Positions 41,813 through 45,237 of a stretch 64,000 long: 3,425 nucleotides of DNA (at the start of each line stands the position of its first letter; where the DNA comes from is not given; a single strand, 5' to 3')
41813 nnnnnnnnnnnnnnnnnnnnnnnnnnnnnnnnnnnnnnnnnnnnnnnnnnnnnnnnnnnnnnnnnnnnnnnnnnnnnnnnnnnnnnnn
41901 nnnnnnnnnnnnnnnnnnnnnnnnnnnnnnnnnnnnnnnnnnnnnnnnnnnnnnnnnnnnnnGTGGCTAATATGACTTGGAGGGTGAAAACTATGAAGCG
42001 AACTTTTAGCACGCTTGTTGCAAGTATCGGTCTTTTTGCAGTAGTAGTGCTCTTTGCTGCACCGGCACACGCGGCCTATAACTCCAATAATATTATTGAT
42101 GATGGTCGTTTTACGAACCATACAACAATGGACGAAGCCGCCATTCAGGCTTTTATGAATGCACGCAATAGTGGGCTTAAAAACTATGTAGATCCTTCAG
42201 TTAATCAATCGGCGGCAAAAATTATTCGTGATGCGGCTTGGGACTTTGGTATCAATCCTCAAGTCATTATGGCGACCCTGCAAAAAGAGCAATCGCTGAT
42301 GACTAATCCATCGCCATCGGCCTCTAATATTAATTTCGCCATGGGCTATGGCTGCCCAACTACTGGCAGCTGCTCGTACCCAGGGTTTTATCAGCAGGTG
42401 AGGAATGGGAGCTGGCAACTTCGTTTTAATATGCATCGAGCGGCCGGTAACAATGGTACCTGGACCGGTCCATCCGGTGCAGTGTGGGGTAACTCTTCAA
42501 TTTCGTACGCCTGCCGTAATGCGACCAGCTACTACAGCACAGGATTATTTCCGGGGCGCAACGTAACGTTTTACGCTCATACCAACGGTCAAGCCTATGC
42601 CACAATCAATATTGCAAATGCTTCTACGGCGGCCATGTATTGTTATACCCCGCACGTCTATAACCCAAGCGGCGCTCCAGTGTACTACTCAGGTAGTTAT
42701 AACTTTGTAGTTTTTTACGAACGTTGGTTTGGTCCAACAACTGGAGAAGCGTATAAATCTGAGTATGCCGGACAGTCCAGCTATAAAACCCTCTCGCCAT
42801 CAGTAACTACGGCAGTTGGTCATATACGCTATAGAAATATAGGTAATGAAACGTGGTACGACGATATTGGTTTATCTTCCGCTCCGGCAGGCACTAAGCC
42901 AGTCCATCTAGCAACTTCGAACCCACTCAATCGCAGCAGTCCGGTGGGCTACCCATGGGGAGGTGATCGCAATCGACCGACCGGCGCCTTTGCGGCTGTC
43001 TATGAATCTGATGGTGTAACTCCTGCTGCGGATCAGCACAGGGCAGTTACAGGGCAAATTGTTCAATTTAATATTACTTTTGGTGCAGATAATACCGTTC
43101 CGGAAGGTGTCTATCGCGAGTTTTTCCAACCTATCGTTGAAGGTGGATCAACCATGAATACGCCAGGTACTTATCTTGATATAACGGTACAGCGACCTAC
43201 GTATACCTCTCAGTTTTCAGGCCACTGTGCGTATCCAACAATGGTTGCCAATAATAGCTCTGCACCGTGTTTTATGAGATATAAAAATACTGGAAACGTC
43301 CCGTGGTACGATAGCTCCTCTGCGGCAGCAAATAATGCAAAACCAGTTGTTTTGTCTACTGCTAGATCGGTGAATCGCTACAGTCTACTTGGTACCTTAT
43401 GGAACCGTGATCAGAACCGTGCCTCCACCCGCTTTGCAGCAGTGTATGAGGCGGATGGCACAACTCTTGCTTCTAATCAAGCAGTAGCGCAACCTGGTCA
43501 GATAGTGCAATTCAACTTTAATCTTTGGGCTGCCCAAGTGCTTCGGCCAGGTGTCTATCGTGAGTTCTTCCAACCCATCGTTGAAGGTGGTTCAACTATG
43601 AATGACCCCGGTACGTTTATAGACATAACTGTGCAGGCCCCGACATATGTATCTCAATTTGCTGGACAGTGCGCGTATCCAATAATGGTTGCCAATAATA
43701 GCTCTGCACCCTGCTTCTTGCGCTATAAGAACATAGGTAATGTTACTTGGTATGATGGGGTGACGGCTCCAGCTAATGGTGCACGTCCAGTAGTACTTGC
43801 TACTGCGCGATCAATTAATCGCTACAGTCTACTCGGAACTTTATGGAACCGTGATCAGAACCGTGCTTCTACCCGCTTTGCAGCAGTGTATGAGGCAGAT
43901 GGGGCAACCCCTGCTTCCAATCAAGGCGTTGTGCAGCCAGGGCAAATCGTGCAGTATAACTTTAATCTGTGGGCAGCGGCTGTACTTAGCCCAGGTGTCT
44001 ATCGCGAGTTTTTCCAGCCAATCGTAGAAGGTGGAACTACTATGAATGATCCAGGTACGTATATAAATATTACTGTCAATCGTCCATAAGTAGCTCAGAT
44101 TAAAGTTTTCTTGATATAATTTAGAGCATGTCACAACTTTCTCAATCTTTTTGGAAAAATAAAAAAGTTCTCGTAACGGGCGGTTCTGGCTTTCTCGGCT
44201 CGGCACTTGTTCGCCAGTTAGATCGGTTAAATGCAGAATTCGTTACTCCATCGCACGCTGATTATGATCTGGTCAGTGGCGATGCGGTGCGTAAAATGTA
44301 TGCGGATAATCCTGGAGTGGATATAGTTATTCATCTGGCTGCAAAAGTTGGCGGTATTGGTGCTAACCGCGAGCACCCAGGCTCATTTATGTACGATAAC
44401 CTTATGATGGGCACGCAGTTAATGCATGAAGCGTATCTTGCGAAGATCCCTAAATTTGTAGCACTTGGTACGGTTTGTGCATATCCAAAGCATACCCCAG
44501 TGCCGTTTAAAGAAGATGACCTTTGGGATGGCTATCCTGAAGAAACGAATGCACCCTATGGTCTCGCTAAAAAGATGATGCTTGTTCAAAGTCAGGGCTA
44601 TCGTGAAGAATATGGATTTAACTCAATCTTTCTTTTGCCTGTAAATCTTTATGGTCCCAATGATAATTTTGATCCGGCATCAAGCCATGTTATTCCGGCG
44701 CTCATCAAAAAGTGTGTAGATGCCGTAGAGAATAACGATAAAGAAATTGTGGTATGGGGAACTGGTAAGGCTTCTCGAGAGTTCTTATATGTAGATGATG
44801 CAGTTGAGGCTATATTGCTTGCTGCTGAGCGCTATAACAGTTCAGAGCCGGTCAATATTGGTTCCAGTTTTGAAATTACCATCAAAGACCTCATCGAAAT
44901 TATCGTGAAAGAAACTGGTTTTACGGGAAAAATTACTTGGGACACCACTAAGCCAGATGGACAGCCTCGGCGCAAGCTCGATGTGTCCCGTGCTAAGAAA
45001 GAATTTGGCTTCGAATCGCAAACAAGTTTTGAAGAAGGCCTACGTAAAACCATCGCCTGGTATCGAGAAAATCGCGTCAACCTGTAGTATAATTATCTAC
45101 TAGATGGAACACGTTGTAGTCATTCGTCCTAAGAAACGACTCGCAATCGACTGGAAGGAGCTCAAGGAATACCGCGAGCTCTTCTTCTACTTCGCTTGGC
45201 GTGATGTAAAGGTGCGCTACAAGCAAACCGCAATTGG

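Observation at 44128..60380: A ~16 kb fucosylated, methylated and acetylated glycan locus exported by a Wzm/Wzt ABC system, with a probable chain-terminating methyl cap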

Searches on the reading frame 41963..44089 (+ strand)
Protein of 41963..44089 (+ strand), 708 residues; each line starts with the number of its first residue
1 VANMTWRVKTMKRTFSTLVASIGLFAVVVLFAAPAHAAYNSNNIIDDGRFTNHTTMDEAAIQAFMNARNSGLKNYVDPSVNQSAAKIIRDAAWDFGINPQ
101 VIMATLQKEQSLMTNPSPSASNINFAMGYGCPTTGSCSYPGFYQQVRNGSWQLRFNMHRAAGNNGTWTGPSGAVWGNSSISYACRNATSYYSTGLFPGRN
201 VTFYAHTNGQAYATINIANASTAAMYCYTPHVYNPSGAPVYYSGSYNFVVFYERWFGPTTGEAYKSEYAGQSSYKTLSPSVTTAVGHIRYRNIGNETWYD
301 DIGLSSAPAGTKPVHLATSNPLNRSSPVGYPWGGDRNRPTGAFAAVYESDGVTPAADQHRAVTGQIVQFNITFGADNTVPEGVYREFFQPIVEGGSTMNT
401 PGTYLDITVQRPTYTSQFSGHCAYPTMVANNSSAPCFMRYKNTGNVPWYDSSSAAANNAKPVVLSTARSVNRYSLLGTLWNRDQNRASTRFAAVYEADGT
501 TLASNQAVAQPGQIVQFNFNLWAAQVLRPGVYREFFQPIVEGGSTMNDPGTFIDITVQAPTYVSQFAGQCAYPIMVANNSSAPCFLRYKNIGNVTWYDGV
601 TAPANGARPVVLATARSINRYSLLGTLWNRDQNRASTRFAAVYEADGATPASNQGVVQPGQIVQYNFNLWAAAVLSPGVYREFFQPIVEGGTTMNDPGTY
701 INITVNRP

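Call 8: search_protein_families(library=ncbifam, proteins=[window:41963-44089:+], max_evalue=0.001)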
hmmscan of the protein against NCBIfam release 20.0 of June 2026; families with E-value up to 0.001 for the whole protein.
window:41963-44089:+ (708 aa): 0 families

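Call 29: search_protein_families(library=pfam, proteins=[window:41963-44089:+], max_evalue=0.001)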
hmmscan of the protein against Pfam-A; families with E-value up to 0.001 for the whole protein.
window:41963-44089:+ (708 aa): 0 families

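Call 72: search_solved_structures(query=window:41963-44086:+, max_evalue=1, show_alignments=1)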
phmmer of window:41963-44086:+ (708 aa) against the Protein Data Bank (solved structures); distinct sequences matched with E-value up to 1: 0.

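Call 75: search_protein_representatives(protein=window:41963-44086:+)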
Query: 708 residues. Proteins with E-value up to 0.001 (for the whole library): 3506; up to 1e-10: 1514; up to 1e-30: 299. The best 150 are listed.
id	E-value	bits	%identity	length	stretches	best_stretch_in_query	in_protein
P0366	0.0e+00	1528.5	94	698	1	11-708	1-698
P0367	2.3e-224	763.7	49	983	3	23-599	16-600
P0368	2.0e-189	648.2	48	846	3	216-580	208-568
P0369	1.5e-185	635.4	47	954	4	201-601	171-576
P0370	3.6e-185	634.1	44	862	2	16-686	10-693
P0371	7.4e-176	603.4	44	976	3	82-601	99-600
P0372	7.0e-174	596.8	44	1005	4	197-599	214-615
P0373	1.5e-168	579.2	38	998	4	349-704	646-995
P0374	6.1e-156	537.5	84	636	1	11-300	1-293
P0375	1.2e-151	523.3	49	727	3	20-450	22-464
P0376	5.8e-146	504.5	45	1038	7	385-593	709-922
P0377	1.3e-145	503.4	49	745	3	210-705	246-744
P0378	3.0e-145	502.2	48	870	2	75-705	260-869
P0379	3.4e-145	502.0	44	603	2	384-705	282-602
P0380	2.1e-144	499.4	42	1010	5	388-694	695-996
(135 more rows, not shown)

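Call 77: search_protein_families(library=pfam, alignment_id=A7, max_evalue=0.01)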
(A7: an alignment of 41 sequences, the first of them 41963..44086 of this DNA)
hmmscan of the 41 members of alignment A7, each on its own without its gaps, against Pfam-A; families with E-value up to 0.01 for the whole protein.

A. member 1, window:41963-44086:+ (708 aa): 0 families

B. families by the number of members that match (of 41 scanned): 41 families (the first 25 are shown)
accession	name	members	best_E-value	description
PF16158.11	N_BRCA1_IG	13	2.2e-26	Ig-like domain from next to BRCA1 gene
PF10633.15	NPCBM_assoc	6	8.3e-08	NPCBM-associated, NEW3 domain of alpha-galactosidase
PF07610.17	DUF1573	4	3.3e-05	Protein of unknown function (DUF1573)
PF00630.25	Filamin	3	1.5e-08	Filamin/ABP280 repeat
PF07705.17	CARDB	3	4.2e-06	CARDB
PF18885.6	DUF5648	2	3.6e-64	Domain of unknown function (DUF5648)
PF05108.18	T7SS_ESX1_EccB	2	5.3e-09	Type VII secretion system ESX-1, transport TM domain B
PF13517.12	FG-GAP_3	2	4.4e-08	FG-GAP-like repeat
PF01835.25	MG2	2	0.0022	MG2 domain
PF14200.12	RicinB_lectin_2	1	5.2e-61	Ricin-type beta-trefoil lectin domain-like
PF00652.28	Ricin_B_lectin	1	5.1e-30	Ricin-type beta-trefoil lectin domain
PF19193.6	Tectonin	1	4.3e-23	Tectonin domain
PF01453.30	B_lectin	1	1.5e-18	D-mannose binding lectin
PF22058.2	X25_BaPul_like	1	1.8e-10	Pullulanase X25 domain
PF00927.28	Transglut_C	1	3.9e-08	Transglutaminase family, C-terminal ig like domain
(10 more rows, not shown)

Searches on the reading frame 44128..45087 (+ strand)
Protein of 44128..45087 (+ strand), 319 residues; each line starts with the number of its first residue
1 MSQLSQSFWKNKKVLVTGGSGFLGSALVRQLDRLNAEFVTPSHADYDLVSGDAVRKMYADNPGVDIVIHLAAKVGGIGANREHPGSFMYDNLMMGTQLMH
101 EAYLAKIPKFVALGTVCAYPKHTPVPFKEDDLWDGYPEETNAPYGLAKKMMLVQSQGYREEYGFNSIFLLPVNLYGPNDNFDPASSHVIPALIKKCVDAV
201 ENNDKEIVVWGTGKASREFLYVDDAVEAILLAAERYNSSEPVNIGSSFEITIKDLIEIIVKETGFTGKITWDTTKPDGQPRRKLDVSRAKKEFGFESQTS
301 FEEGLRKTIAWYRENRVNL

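Call 3: search_protein_families(library=pfam, proteins=[window:44128-45087:+], max_evalue=0.01)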
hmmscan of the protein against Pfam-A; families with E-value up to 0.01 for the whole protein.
window:44128-45087:+ (319 aa): 5 families
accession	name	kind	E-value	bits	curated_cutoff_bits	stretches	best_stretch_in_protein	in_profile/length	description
PF01370.27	Epimerase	-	5e-56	190.2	20.9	1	14-245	1-240/240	NAD dependent epimerase/dehydratase family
PF16363.11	GDP_Man_Dehyd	-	2.1e-25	90.4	27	1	47-308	60-332/332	GDP-mannose 4,6 dehydratase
PF04321.23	RmlD_sub_bind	-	3.8e-07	29.9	27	1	13-72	2-60/287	RmlD substrate binding domain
PF01073.25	3Beta_HSD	-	1.7e-06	27.8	22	0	62-239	65-235/280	3-beta hydroxysteroid dehydrogenase/isomerase family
PF02719.21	Polysacc_synt_2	-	0.00032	20.4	20.2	0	14-37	1-24/293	Polysaccharide biosynthesis protein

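Call 8: search_protein_families(library=ncbifam, proteins=[window:44128-45087:+], max_evalue=0.001)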
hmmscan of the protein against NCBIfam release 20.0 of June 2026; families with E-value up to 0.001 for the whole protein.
window:44128-45087:+ (319 aa): 20 families
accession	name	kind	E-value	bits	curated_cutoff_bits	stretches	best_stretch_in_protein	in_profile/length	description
NF047922.1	GDPFucSynFcl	equivalog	2.5e-93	312.9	500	1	10-316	1-305/308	GDP-L-fucose synthase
TIGR01181.1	dTDP_gluc_dehyt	equivalog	2.3e-31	109.1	365.1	1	52-316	63-315/321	dTDP-glucose 4,6-dehydratase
NF007490.0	PRK10084.1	subfamily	3.3e-20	72.4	649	1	141-316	164-338/361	dTDP-glucose 4,6-dehydratase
TIGR01179.1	galE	equivalog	5.4e-20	71.5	262.3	1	47-315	55-328/332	UDP-glucose 4-epimerase GalE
TIGR04180.1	EDH_00030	hypoth_equivalog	1.2e-19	70.5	475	1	46-275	51-268/297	NAD-dependent 4,6-dehydratase LegB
NF007582.0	PRK10217.1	equivalog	3.6e-17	62.5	698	1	136-315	152-334/355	dTDP-glucose 4,6-dehydratase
NF011728.1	PRK15181.1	equivalog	5e-14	52.1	760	1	63-315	90-340/348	Vi polysaccharide biosynthesis UDP-N-acetylglucosaminuronic acid C-4 epimerase TviC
TIGR02197.1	heptose_epim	equivalog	1.5e-13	50.6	274.6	1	14-314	1-315/316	ADP-glyceromanno-heptose 6-epimerase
NF042422.1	oxyalk_red_OleD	equivalog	4.3e-13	49.3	580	1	13-238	2-220/329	2-alkyl-3-oxoalkanoate reductase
TIGR02622.1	CDP_4_6_dhtase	equivalog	2e-11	43.6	278.45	1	65-314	79-332/352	CDP-glucose 4,6-dehydratase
NF042423.1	oxyalk_red_Shew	equivalog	2e-09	37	580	1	10-250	7-238/331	2-alkyl-3-oxoalkanoate reductase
TIGR03466.1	HpnA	hypoth_equivalog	2e-09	36.8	367.65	1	13-119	2-117/327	hopanoid-associated sugar epimerase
NF052578.1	StrlDmthSdmBMthl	equivalog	9.2e-07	28.9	600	1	14-259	3-241/328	sterol demethylase protein SdmB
NF008872.0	PRK11908.1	equivalog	1.1e-06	27.9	294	0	144-261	149-269/349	bifunctional UDP-4-keto-pentose/UDP-xylose synthase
NF007956.0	PRK10675.1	subfamily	1.9e-06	27.2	394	0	47-152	58-157/338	UDP-glucose 4-epimerase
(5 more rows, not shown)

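Call 66: search_solved_structures(query=window:44128-45084:+, max_evalue=1e-30, show_alignments=2)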
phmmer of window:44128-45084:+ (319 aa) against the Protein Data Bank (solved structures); distinct sequences matched with E-value up to 1e-30: 18.
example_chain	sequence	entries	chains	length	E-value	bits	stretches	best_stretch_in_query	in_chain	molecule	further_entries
7ll6_A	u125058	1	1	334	3.4e-71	243.5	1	11-310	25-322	GDP-L-fucose synthase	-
8du0_A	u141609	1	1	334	3.4e-71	243.5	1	11-310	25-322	GDP-L-fucose synthase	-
1bws_A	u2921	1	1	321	2.5e-66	227.5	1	12-316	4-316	PROTEIN (GDP-4-KETO-6-DEOXY-D-MANNOSE EPIMERASE/REDUCTASE)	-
1bsv_A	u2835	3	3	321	9.1e-66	225.7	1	12-316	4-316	PROTEIN (GDP-FUCOSE SYNTHETASE) | GDP-FUCOSE SYNTHETASE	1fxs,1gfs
1e6u_A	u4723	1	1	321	6.9e-65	222.8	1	12-316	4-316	GDP-FUCOSE SYNTHETASE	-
1e7q_A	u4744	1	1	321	6.9e-65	222.8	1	12-316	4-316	GDP-FUCOSE SYNTHETASE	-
1e7s_A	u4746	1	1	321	1.2e-64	222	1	12-316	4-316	GDP-FUCOSE SYNTHETASE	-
1e7r_A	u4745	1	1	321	8.1e-64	219.3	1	12-316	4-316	GDP-FUCOSE SYNTHETASE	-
4bkp_A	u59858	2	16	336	8.7e-51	176.5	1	8-315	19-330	GDP-L-FUCOSE SYNTHASE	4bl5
4b8z_A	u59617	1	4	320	9.2e-51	176.4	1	8-315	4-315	GDP-L-FUCOSE SYNTHASE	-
4b8w_A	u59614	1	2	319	1.1e-50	176.2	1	8-315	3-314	GDP-L-FUCOSE SYNTHASE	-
4e5y_A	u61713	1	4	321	3.8e-50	174.4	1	12-315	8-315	GDP-L-fucose synthase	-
7anh_A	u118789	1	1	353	4.3e-49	170.9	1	9-200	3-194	GDP-L-fucose synthase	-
6aqy_A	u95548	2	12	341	7.6e-45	157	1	11-315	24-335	gdp-l-fucose synthetase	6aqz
8ewu_A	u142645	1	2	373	4.5e-42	147.9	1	6-196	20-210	GDP-L-fucose synthase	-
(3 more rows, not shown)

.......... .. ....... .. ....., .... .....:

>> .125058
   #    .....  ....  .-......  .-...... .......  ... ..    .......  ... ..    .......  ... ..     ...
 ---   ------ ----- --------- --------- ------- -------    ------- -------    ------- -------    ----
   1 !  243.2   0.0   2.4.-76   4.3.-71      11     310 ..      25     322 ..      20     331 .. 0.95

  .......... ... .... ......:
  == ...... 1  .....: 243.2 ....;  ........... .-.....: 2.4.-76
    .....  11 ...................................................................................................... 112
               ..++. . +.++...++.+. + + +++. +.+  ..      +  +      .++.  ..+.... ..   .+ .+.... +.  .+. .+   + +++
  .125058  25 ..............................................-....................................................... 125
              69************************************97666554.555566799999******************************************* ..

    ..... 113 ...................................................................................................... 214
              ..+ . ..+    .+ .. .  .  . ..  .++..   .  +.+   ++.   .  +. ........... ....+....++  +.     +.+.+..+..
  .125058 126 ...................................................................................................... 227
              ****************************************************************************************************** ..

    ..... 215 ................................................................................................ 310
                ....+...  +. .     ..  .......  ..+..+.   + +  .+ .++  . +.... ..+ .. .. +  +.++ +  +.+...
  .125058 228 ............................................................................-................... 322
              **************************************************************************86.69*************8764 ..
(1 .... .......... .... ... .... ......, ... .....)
